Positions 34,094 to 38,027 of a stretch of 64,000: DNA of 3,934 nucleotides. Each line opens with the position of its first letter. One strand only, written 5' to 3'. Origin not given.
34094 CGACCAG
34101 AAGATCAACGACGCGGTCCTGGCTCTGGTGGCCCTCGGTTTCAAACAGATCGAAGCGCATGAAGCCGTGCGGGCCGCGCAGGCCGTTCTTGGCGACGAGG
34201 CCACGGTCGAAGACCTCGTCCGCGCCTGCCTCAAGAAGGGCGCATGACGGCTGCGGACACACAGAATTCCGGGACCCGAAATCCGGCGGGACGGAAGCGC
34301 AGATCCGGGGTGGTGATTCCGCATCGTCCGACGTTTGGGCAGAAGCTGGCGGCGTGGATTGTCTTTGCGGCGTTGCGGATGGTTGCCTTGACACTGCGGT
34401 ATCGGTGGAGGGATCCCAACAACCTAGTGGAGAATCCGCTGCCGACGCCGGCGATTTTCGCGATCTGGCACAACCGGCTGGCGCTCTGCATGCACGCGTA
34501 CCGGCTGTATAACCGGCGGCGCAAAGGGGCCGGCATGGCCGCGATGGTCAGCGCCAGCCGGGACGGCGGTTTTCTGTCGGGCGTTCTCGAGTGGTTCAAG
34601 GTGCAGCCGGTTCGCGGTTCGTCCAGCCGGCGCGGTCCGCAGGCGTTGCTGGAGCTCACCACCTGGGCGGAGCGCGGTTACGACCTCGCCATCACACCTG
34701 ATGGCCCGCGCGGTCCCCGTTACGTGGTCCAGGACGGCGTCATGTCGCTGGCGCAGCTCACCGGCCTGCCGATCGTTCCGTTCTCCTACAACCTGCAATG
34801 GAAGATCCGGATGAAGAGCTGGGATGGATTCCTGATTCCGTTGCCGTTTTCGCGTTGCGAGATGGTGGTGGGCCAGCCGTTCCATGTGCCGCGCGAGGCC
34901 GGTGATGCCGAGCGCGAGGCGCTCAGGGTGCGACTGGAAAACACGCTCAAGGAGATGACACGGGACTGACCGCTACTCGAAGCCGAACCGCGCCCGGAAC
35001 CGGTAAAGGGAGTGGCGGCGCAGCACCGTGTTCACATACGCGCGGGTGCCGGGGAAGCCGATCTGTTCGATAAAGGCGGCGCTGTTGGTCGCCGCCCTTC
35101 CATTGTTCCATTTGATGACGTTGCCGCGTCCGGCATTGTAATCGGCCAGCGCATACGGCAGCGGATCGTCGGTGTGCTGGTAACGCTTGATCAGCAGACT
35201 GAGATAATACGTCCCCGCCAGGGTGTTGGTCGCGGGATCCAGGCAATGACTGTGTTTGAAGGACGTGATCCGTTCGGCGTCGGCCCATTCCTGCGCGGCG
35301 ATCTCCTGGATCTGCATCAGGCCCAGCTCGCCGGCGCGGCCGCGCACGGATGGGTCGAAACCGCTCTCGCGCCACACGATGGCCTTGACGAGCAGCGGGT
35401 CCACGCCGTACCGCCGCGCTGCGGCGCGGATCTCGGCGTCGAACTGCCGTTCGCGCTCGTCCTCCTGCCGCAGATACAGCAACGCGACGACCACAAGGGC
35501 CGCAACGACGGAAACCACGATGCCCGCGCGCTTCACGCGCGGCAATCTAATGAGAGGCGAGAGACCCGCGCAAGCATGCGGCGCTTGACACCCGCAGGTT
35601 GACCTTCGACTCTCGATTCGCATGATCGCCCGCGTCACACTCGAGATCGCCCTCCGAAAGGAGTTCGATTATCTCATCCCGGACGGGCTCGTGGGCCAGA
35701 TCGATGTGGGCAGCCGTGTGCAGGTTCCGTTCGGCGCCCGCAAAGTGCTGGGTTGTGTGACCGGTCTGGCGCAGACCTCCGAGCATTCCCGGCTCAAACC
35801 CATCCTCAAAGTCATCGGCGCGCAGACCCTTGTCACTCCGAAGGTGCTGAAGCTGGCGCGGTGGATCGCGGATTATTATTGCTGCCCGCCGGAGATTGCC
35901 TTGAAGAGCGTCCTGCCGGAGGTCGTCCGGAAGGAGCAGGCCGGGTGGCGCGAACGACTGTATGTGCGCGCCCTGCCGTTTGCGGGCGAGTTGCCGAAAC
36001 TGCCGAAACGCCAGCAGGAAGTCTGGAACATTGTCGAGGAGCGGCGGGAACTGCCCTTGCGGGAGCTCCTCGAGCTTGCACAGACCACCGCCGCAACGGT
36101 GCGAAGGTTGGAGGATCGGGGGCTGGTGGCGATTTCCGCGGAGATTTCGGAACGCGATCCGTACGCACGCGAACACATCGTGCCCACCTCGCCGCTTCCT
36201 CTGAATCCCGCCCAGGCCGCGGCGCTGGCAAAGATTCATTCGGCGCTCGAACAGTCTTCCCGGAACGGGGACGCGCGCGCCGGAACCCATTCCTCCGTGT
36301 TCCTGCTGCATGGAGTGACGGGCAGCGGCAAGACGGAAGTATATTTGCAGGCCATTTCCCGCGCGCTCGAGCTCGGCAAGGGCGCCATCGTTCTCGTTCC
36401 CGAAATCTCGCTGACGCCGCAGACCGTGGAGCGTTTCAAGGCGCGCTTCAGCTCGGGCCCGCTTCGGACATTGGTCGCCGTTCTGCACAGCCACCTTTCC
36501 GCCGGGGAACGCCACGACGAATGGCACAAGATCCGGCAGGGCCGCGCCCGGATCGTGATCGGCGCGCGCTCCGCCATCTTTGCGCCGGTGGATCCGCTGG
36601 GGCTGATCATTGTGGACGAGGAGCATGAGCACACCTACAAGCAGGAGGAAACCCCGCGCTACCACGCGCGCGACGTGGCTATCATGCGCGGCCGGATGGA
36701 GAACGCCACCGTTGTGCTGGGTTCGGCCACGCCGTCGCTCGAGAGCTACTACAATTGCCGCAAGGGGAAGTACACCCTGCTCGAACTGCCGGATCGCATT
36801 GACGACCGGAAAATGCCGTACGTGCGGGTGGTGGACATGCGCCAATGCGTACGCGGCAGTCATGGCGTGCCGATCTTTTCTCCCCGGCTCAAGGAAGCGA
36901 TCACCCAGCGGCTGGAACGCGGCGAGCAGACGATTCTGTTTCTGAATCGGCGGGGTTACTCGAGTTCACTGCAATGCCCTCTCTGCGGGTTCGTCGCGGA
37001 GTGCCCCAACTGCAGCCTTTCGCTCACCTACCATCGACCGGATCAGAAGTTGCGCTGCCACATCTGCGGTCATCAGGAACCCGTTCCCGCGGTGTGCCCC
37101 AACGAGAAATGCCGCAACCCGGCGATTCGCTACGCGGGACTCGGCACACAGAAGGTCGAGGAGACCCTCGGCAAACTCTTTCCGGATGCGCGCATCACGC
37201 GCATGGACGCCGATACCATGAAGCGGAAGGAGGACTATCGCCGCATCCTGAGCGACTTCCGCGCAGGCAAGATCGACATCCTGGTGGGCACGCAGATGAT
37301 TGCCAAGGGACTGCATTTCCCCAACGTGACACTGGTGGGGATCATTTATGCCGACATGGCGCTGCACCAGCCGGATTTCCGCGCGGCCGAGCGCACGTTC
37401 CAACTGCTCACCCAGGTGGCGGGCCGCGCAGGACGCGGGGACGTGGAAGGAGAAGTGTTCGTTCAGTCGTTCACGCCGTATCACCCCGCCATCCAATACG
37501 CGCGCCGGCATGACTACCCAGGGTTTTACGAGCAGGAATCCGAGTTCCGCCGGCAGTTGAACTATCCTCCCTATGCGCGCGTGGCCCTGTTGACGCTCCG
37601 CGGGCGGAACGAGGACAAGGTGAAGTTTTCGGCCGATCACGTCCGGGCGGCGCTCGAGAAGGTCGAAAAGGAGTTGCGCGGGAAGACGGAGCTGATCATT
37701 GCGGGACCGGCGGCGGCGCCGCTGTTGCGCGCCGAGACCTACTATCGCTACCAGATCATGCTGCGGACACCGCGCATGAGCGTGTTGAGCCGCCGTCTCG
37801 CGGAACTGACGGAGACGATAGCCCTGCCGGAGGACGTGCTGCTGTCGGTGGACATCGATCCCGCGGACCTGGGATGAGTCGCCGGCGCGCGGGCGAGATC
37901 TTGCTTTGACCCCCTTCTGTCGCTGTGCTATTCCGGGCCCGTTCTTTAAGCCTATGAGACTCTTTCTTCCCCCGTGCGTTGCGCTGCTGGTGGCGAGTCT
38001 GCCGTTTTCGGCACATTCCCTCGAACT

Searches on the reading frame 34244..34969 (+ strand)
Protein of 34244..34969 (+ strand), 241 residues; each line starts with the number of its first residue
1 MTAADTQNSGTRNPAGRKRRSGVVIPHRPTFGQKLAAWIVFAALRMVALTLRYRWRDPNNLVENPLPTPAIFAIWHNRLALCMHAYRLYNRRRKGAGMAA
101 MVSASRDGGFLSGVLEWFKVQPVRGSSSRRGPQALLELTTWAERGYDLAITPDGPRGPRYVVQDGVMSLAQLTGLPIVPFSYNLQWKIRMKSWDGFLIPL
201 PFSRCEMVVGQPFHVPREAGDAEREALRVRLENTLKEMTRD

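Call 17: search_protein_families(library=pfam, proteins=[window:34244-34969:+], max_evalue=0.001)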
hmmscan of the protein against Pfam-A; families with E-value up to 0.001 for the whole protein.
window:34244-34969:+ (241 aa): 1 family
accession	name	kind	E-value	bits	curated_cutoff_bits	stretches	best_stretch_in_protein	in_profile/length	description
PF04028.18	DUF374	-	1.9e-24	85.4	26.8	1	93-159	3-69/69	Domain of unknown function (DUF374)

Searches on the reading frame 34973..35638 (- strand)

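Call 17: search_protein_families(library=pfam, proteins=[window:34973-35638:-], max_evalue=0.001)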
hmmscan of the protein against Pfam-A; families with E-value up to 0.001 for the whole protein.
window:34973-35638:- (221 aa): 1 family
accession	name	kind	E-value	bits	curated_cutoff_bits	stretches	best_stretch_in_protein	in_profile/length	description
PF01464.25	SLT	-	1.3e-22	80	21.3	1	70-187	3-114/117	Transglycosylase SLT domain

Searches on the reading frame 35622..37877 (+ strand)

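Call 17: search_protein_families(library=pfam, proteins=[window:35622-37877:+], max_evalue=0.001)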
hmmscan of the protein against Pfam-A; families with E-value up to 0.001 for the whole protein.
window:35622-37877:+ (751 aa): 6 families
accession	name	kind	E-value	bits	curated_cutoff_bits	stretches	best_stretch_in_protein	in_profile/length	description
PF17764.6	PriA_3primeBD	-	2.9e-27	94.8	22.7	1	4-99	1-96/96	3'DNA-binding domain (3'BD)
PF00270.35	DEAD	-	2.8e-19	69.9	26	1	227-374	17-162/167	DEAD/DEAH box helicase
PF18074.6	PriA_C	-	9e-16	58.9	26.9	1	650-747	1-95/95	Primosomal protein N C-terminal domain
PF04851.21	ResIII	-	1.1e-14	55.1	22.5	1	193-372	3-163/164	Type III restriction enzyme, res subunit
PF00271.37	Helicase_C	-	1.6e-12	48.1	23.5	1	512-605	28-108/110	Helicase conserved C-terminal domain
PF18319.7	Zn_ribbon_PriA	-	2.8e-11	43.6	26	1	461-487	1-27/27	PriA DNA helicase Cys-rich region (CRR) domain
